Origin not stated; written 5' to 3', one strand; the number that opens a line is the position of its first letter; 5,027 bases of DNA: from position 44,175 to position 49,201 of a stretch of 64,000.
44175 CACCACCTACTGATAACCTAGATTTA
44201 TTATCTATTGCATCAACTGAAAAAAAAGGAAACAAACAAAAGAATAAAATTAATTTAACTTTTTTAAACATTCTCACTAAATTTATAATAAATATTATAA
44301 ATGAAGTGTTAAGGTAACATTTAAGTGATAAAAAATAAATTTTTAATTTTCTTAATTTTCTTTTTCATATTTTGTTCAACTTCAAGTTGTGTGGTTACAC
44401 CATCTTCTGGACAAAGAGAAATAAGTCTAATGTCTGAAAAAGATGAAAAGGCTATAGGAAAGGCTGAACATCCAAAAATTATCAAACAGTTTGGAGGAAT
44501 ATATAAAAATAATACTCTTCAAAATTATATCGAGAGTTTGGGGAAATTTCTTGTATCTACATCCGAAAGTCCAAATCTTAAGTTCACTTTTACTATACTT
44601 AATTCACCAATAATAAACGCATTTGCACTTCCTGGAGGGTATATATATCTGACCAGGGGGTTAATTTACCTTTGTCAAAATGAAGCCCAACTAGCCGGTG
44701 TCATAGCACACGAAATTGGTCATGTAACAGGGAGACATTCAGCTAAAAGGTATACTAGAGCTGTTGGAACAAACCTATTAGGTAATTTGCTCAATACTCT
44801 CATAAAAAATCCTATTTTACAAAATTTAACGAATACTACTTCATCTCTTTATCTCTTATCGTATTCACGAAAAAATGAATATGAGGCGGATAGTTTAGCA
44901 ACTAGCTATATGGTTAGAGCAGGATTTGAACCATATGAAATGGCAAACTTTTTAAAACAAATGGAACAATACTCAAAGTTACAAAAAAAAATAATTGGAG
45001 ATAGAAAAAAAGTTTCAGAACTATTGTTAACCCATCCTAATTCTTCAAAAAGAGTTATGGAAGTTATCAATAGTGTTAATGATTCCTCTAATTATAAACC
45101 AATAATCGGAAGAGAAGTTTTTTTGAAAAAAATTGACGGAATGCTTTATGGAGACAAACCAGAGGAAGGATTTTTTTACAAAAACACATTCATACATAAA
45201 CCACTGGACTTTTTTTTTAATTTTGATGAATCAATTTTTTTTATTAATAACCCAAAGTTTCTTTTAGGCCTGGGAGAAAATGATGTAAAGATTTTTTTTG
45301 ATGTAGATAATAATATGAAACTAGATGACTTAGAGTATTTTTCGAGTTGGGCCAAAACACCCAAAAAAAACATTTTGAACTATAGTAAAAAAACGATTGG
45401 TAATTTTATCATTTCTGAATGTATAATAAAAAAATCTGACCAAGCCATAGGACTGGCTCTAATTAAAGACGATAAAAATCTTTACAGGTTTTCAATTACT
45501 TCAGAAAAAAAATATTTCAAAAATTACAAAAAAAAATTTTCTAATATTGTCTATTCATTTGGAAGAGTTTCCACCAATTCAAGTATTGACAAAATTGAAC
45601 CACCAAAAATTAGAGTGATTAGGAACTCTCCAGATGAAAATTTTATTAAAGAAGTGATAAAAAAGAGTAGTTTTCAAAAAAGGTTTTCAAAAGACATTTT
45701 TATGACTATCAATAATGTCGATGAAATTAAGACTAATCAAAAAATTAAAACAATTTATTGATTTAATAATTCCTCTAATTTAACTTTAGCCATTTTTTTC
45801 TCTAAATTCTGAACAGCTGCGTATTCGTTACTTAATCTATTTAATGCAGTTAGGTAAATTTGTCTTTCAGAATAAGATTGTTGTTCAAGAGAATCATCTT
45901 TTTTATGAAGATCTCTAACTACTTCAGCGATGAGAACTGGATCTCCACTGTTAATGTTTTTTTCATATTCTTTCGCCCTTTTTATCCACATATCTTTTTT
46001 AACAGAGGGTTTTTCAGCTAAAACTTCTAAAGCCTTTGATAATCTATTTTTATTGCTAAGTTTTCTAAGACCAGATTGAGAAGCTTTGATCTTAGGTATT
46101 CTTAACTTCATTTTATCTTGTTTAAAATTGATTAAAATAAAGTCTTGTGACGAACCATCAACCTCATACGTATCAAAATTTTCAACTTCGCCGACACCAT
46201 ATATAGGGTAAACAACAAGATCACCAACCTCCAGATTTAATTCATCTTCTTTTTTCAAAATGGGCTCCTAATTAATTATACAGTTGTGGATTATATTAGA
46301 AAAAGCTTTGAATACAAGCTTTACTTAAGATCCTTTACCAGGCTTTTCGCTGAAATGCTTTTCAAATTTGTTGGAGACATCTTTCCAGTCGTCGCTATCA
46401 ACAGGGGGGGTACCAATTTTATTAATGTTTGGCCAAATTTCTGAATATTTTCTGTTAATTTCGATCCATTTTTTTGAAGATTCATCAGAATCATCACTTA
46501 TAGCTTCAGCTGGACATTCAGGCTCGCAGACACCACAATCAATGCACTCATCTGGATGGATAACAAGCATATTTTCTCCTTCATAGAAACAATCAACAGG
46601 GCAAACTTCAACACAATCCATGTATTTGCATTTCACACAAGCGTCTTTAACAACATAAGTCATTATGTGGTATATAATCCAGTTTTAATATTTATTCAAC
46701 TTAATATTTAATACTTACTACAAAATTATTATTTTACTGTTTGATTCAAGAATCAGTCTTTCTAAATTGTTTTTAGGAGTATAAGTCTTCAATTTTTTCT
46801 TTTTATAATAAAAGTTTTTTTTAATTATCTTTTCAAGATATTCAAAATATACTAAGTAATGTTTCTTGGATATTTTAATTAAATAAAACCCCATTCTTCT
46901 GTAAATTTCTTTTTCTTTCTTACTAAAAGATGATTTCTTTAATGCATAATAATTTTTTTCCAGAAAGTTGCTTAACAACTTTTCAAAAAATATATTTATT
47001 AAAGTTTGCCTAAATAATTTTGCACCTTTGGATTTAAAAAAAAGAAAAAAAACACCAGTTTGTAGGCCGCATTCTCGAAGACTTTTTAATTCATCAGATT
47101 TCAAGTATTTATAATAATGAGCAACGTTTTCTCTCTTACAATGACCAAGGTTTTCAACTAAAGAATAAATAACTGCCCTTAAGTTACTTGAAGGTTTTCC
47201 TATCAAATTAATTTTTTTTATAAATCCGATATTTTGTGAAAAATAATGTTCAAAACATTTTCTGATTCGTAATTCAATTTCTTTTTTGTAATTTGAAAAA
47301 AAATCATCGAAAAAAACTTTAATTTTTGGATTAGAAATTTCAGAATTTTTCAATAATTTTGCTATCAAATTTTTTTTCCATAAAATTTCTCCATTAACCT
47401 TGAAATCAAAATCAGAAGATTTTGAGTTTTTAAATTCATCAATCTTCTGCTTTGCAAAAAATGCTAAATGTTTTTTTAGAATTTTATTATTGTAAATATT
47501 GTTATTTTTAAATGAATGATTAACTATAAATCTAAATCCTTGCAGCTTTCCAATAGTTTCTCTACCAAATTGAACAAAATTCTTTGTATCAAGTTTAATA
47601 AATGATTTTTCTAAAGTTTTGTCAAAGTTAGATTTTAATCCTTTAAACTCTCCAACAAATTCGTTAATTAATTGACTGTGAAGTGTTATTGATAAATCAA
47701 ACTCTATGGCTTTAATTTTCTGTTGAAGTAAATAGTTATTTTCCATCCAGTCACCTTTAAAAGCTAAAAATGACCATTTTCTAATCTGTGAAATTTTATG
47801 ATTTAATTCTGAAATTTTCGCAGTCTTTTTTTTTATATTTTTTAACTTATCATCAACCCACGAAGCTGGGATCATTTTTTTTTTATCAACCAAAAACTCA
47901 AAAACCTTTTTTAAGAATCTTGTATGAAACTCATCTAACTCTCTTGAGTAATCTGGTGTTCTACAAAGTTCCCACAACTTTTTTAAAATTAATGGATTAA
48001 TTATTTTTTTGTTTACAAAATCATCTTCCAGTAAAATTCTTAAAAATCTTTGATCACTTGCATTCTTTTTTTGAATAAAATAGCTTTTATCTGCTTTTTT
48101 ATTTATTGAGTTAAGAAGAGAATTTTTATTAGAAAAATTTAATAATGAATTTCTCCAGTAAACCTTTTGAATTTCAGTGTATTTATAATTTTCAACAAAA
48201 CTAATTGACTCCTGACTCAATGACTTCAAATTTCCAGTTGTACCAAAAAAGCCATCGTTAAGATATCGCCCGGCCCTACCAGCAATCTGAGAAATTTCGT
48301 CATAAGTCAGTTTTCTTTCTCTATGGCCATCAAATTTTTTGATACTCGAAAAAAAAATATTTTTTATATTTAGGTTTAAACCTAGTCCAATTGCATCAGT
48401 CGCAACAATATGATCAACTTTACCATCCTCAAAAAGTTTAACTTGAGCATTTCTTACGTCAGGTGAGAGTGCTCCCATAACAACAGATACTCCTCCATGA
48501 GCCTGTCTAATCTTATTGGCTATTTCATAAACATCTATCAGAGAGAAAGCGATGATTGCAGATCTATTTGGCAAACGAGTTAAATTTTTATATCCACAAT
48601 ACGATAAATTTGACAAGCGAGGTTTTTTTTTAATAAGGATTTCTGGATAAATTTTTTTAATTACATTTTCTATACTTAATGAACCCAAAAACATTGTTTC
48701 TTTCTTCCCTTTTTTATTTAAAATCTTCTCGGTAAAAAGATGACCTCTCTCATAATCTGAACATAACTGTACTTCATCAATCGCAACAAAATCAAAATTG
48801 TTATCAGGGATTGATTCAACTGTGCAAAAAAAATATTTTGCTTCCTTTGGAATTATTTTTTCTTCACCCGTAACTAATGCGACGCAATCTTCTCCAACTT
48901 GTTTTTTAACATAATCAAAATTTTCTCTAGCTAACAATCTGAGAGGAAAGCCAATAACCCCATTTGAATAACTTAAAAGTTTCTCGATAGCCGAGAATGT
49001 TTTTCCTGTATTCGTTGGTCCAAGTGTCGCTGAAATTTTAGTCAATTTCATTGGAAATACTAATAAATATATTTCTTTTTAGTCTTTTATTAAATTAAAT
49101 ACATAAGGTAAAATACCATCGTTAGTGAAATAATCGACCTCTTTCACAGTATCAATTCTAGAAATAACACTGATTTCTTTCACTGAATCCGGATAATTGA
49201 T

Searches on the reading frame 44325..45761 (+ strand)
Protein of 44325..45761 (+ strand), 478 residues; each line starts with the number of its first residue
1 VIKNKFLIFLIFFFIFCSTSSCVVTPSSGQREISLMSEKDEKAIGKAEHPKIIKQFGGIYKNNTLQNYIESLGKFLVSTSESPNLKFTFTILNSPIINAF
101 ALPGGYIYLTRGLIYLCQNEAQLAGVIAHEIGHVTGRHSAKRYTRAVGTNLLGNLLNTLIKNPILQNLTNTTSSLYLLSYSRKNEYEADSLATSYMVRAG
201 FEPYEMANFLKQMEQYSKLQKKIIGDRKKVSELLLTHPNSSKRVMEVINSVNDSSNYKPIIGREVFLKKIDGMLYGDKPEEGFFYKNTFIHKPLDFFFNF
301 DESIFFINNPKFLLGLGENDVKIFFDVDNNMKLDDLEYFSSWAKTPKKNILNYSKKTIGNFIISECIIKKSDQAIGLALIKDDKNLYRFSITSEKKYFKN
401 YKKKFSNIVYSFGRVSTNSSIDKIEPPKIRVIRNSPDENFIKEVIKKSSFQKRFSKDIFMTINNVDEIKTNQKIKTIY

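Call 37: search_protein_families(library=pfam, proteins=[window:44325-45761:+], max_evalue=0.00001)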
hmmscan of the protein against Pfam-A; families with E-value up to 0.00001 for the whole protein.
window:44325-45761:+ (478 aa): 1 family
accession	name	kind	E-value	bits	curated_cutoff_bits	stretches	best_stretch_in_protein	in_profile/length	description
PF01435.24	Peptidase_M48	-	1.4e-33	116.7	20.3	1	66-246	4-181/186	Peptidase family M48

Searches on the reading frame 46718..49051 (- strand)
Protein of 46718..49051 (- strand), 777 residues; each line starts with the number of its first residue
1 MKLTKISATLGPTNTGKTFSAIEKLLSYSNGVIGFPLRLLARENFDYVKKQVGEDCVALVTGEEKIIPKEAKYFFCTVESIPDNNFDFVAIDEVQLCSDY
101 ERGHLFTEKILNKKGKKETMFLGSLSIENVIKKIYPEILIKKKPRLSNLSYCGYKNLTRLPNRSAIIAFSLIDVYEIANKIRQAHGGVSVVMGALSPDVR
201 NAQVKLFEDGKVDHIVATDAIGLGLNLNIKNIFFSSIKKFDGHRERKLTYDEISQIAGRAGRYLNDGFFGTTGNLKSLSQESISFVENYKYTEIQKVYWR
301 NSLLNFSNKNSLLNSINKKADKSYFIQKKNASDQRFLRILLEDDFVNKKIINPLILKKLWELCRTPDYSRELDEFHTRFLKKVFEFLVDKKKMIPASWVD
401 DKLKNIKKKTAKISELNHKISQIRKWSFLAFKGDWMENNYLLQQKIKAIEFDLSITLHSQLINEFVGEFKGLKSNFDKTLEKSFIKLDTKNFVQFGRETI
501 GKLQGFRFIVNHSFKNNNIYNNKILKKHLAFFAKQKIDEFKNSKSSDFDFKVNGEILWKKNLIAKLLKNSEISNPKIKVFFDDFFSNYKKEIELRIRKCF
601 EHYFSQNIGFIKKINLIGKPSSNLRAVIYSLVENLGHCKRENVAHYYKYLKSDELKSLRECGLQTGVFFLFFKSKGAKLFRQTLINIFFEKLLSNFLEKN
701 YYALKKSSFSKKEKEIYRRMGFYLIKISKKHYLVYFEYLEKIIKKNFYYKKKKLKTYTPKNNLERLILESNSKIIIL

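Call 37: search_protein_families(library=pfam, proteins=[window:46718-49051:-], max_evalue=0.00001)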
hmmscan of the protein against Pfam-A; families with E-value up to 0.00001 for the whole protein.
window:46718-49051:- (777 aa): 2 families
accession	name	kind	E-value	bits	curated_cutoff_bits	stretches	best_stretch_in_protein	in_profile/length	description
PF22527.2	DEXQc_Suv3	-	1.3e-24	87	27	1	5-135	14-142/154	DEXQ-box helicase domain of Suv3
PF00271.37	Helicase_C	-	3.7e-09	37.3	23.5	1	160-263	13-109/110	Helicase conserved C-terminal domain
